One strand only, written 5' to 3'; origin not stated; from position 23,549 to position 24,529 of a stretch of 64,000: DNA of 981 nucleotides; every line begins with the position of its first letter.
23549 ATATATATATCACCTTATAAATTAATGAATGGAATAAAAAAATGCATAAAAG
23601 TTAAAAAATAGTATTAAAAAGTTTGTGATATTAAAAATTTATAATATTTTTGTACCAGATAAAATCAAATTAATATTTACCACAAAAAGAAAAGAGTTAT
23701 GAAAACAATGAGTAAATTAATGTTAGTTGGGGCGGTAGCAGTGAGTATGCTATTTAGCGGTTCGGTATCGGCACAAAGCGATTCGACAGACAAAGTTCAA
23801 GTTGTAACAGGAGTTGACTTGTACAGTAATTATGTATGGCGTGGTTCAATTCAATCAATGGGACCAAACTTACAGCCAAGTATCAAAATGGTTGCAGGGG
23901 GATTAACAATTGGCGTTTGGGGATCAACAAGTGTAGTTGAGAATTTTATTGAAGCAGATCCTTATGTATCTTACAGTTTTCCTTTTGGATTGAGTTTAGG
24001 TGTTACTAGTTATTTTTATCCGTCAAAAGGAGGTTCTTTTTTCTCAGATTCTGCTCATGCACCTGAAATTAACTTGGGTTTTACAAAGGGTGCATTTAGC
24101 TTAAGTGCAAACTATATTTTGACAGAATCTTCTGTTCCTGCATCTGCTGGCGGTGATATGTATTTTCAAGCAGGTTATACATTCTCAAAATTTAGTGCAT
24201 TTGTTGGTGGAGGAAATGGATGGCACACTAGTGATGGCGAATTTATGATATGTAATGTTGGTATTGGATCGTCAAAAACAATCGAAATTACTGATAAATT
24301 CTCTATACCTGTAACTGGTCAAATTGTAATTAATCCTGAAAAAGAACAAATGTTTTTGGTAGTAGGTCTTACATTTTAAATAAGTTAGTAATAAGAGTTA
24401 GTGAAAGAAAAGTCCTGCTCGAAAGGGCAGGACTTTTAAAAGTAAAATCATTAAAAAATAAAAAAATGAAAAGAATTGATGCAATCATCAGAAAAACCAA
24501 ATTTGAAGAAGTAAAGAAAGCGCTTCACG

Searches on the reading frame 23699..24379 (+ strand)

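Call 45: search_protein_families(library=pfam, proteins=[window:23699-24379:+], max_evalue=0.001)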
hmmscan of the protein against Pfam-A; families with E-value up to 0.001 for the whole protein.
window:23699-24379:+ (226 aa): 1 family
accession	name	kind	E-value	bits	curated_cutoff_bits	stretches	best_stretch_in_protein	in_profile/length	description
PF09694.16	Gcw_chp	-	1.2e-06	29.1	24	1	30-160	5-150/230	Bacterial protein of unknown function (Gcw_chp)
